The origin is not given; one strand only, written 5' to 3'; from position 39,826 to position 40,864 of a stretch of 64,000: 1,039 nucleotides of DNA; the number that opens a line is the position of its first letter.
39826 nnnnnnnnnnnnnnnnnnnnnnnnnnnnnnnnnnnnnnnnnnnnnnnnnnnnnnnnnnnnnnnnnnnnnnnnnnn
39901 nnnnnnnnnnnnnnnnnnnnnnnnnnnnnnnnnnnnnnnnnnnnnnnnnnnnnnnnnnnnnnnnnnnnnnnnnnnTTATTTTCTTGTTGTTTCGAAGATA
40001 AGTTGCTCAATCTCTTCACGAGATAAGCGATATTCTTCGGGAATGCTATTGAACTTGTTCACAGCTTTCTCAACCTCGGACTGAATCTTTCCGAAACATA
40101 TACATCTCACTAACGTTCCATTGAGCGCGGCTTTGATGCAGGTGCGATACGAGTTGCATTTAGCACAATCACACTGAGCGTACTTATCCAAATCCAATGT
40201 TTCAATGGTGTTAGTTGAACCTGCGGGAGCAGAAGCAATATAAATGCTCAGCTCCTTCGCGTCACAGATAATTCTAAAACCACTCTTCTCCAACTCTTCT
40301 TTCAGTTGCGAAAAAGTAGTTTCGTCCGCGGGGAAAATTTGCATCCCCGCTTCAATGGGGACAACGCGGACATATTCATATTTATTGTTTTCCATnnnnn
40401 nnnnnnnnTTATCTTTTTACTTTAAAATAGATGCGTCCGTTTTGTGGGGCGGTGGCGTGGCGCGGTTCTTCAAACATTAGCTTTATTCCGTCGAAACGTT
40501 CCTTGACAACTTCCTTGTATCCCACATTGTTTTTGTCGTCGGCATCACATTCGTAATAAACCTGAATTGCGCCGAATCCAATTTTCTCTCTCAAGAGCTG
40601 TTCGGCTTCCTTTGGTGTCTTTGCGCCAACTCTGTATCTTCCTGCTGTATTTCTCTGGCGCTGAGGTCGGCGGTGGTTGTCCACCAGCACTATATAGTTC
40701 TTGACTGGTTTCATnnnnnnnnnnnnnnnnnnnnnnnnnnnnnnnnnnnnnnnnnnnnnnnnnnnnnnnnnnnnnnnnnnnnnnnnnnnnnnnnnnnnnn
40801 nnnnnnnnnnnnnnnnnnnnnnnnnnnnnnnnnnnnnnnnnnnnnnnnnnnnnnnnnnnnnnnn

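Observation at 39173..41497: Translationally coupled NAD/ADP-ribose-themed cluster: YpsA-type SLOG, Arr-like mini-ART, three unknowns, NADAR-like protein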

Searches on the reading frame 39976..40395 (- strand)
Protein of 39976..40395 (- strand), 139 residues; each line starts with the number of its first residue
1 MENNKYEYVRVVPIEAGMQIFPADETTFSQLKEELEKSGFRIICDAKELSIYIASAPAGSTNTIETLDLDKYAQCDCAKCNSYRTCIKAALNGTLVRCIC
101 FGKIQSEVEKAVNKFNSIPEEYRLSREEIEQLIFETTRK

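Call 3: search_protein_families(library=pfam, max_evalue=1, proteins=[window:39976-40395:-])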
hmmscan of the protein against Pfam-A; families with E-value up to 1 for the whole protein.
window:39976-40395:- (139 aa): 2 families
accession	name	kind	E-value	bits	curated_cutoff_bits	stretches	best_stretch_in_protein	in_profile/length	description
PF11064.13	DUF2865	-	0.016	16.1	22.4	1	20-88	14-80/116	Protein of unknown function (DUF2865)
PF13751.12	DDE_Tnp_1_6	-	0.33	11.7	25.1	0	70-135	26-90/125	Transposase DDE domain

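Call 4: search_protein_families(library=phrogs, max_evalue=0.01, proteins=[window:39976-40395:-])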
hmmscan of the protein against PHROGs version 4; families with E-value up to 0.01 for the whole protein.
window:39976-40395:- (139 aa): 0 families

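Call 6: search_protein_families(library=ncbifam, max_evalue=0.1, proteins=[window:39976-40395:-])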
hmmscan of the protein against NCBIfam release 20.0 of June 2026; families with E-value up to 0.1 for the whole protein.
window:39976-40395:- (139 aa): 0 families

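Call 43: search_protein_families(library=padloc, max_evalue=0.01, proteins=[window:39976-40395:-])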
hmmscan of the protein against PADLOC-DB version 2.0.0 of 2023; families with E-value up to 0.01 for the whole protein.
window:39976-40395:- (139 aa): 0 families

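Call 51: find_homologous_proteins(query=window:39976-40395:-, max_evalue=0.001)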
Query window:39976-40395:- (139 aa): 9 proteins with E <= 0.001 among 35 candidates.
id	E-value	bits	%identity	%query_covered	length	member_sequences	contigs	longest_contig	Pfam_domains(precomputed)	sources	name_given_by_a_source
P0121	1.1e-84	299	99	100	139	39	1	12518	-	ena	-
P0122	1.2e-77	276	91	100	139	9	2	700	-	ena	-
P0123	3.0e-76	272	89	100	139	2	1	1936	-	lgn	-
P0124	9.0e-76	270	89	100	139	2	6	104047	-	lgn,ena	-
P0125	1.9e-75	269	89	100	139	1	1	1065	-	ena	-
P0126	1.2e-73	263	87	100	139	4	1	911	-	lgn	-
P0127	7.9e-55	202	75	100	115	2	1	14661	-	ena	-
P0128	6.4e-43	164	57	100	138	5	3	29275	-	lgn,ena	-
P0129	2.9e-38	149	73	71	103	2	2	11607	-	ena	-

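Call 52: find_encoding_contigs(protein=P0128, flank=6000, max_places=3)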
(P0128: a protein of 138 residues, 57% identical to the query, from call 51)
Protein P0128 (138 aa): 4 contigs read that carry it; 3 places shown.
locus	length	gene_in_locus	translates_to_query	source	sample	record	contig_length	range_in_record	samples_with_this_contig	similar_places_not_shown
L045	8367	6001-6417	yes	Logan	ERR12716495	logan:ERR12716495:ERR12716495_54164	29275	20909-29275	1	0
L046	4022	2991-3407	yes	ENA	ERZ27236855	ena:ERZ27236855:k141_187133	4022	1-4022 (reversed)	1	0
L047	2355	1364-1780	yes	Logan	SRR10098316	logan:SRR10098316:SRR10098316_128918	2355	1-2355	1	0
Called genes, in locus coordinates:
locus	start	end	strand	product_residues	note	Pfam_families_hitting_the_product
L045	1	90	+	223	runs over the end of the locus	-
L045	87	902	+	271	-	PF21448:DNMK (faint), PF24963:DUF7768 (weak)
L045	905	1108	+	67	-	-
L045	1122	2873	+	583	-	PF13597:NRDD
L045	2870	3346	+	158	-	PF13353:Fer4_12 (weak)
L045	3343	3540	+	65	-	PF02943:FeThRed_B (weak)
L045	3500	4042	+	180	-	-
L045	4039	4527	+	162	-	PF00692:dUTPase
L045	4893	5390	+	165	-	PF06908:YpsA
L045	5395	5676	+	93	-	-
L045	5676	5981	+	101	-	-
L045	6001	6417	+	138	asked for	-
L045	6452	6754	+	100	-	-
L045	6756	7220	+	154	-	PF08010:Phage_30_3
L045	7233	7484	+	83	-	-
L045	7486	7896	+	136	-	PF22751:DUF488-N3a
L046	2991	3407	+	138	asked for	-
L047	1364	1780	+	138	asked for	-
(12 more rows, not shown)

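Call 53: find_encoding_contigs(protein=P0124, flank=6000, max_places=4)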
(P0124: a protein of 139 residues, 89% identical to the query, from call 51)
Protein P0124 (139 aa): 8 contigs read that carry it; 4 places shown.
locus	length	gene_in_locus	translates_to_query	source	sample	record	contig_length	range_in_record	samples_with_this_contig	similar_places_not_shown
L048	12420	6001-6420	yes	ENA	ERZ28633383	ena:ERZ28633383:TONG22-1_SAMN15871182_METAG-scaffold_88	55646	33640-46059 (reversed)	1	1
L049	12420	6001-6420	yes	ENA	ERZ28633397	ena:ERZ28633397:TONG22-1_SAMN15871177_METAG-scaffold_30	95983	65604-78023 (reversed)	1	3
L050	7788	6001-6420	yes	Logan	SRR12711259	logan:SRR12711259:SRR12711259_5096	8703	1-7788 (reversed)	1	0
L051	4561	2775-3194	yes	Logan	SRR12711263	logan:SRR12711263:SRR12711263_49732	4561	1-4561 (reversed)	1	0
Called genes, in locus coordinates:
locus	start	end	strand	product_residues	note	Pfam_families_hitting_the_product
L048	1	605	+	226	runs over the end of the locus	-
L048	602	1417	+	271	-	PF21448:DNMK (faint), PF24963:DUF7768 (weak)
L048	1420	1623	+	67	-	-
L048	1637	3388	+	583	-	PF13597:NRDD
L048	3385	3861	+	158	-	PF13353:Fer4_12 (weak)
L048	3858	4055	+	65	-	PF02943:FeThRed_B (weak)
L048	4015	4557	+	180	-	-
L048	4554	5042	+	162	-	PF00692:dUTPase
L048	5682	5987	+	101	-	-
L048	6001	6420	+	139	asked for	-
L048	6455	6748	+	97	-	-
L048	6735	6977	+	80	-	-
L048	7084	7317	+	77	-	-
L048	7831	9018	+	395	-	PF13495:Phage_int_SAM_4 (weak), PF22022:Phage_int_M (faint), PF00589:Phage_integrase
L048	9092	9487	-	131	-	-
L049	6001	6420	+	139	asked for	-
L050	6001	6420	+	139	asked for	-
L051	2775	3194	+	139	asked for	-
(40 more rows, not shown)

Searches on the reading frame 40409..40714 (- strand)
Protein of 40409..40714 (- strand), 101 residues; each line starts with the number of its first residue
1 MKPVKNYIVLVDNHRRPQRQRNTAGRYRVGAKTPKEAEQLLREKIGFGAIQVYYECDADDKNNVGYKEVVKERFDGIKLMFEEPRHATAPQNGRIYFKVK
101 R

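Call 3: search_protein_families(library=pfam, max_evalue=1, proteins=[window:40409-40714:-])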
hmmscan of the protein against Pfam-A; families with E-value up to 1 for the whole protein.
window:40409-40714:- (101 aa): 0 families

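Call 4: search_protein_families(library=phrogs, max_evalue=0.01, proteins=[window:40409-40714:-])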
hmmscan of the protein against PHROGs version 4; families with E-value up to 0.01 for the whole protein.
window:40409-40714:- (101 aa): 0 families

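Call 6: search_protein_families(library=ncbifam, max_evalue=0.1, proteins=[window:40409-40714:-])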
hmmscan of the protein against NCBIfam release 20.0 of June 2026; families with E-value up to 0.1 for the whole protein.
window:40409-40714:- (101 aa): 0 families

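Call 43: search_protein_families(library=padloc, max_evalue=0.01, proteins=[window:40409-40714:-])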
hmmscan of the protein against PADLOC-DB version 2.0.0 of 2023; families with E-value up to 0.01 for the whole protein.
window:40409-40714:- (101 aa): 0 families

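Call 61: find_homologous_proteins(query=window:40409-40714:-, max_evalue=0.001)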
Query window:40409-40714:- (101 aa): 160 proteins with E <= 0.001 among 161 candidates; the best 120 are listed.
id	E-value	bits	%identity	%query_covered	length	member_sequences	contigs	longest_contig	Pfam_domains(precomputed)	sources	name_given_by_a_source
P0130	7.0e-60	217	98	99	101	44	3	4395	-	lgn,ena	-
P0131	1.2e-43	165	86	89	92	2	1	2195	-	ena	-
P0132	2.2e-40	155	81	89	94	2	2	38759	-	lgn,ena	-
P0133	2.6e-40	155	81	89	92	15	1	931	-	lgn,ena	-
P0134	3.7e-39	151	77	90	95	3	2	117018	-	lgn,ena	-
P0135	3.7e-39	151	80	90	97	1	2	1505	-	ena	-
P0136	4.1e-37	144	75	90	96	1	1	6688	-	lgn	-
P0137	6.1e-37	144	72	95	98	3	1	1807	-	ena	-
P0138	9.8e-37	143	74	91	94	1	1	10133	-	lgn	-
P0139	1.2e-36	143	74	90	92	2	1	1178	-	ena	-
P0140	3.5e-36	141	71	90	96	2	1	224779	-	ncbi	-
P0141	4.3e-36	141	74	86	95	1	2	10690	-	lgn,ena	-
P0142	4.7e-36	141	74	90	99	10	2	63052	-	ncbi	-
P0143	6.1e-36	141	71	90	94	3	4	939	-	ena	-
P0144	1.3e-33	133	67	93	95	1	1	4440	-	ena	-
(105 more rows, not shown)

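Call 65: find_encoding_contigs(protein=P0140, flank=5000, max_places=2)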
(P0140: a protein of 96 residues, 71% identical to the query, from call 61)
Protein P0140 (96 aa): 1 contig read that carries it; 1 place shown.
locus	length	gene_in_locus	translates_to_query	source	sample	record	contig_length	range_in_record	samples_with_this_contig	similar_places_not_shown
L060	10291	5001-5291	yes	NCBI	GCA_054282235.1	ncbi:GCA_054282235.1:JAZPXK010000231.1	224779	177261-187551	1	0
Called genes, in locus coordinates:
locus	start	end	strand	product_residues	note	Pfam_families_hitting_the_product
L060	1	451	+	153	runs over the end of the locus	PF13240:Zn_Ribbon_1 (weak)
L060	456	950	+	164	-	-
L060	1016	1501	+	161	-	-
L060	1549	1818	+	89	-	-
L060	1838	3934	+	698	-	-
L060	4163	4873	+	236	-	PF02452:PemK_toxin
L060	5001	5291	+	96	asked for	-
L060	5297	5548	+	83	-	-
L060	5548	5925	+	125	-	-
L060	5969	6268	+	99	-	PF20274:cREC_REC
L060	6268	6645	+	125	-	-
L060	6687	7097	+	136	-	-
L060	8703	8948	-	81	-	-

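Call 71: predict_structure(alignment_id=A2)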
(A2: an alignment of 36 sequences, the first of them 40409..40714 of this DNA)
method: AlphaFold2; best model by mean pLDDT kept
length: 101 residues; sequences in the alignment: 36
mean_pLDDT: 84.3   pTM: 0.71
mean pLDDT of the five models: 84.3, 81.9, 81.5, 81.2, 77.0
residues with pLDDT >= 90: 48; 70-90: 41; 50-70: 5; < 50: 7
segments of 3 or more residues with pLDDT < 50: 95-101
pLDDT, mean of each block of 10 residues (from residue 1): 89 77 88 94 90 92 91 87 87 52 49
secondary structure, 60 per line:
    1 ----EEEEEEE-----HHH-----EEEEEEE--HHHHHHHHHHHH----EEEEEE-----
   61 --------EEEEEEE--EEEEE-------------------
elements in order: E5-11 E25-31 H34-45 E50-55 E69-75 E78-82

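Call 75: fold_search(model_id=the predicted structure, library=pdb)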
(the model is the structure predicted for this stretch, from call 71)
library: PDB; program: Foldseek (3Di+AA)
matches with E <= 10: 39; with E <= 0.001: 0
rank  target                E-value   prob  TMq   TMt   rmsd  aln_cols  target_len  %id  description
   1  8spb_C                3.2e+00  0.04  0.22  0.16  11.1        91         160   11  Caspase-4/Pro-IL-18 complex (released 2023-11-22)
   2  7o6n_A                4.1e+00  0.06  0.22  0.23   4.0        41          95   12  Crystal structure of C. elegans ERH-2 PID-3 complex (released 2021-08-25)
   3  9ofc_G                4.6e+00  0.02  0.16  0.04  13.9        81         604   14  CryoEM structure of Cad1 bound with cA4 and ATP, hexamer with three intact dimers (released 2025-08-20)
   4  4gc8_A                5.6e+00  0.03  0.29  0.18  11.1       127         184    9  Crystal structure of FliM middle domain from H. pylori (released 2013-05-08)
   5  8c3a_CT               5.6e+00  0.01  0.15  0.08  17.6       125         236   14  Crystal structure of ailanthone bound to the Candida albicans 80S ribosome (released 2024-01-10)
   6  6i52_B                5.9e+00  0.01  0.15  0.12  14.0        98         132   10  Yeast RPA bound to ssDNA (released 2018-12-19)
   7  8umx_C                6.3e+00  0.04  0.28  0.12   8.3       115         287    9  Cryo-EM structure of a single subunit of a Clockwise-locked form of the Salmonella enterica Typhimurium flagellar C-ri (released 2024-01-24)
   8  5mmj_q                6.3e+00  0.01  0.20  0.22  14.2       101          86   16  Structure of the small subunit of the chloroplast ribosome (released 2017-01-11)
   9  6ok1_D                6.3e+00  0.01  0.16  0.13  10.2        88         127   12  Ltp2-ChsH2(DUF35) aldolase (released 2019-06-26)
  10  3j9w_AL               6.3e+00  0.01  0.19  0.15  14.1       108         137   12  Cryo-EM structure of the Bacillus subtilis MifM-stalled ribosome complex (released 2015-04-29)
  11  1l2h                  6.7e+00  0.02  0.21  0.15  13.6       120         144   10  Crystal structure of Interleukin 1-beta F42W/W120F mutant (released 2003-02-04)
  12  8xks_I                6.7e+00  0.02  0.23  0.13   8.0        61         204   20  The cryo-EM structure of Orf2971-FtsHi motor complex (released 2024-12-04)
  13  9e2g_0B               6.7e+00  0.02  0.19  0.04   9.8        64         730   14  Cryo-EM structure of 48 nm repeat of microtubule doublet from T. brucei flagellum (released 2025-03-12)
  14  1vgg_A                6.7e+00  0.01  0.18  0.13  11.6       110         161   12  Crystal Structure of the Conserved Hypothetical Protein TTHA1091 from Thermus Thermophilus HB8 (released 2004-10-26)
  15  4xfu_A                7.1e+00  0.02  0.22  0.17  14.2       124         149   10  Structure of IL-18 SER Mutant V (released 2015-06-10)
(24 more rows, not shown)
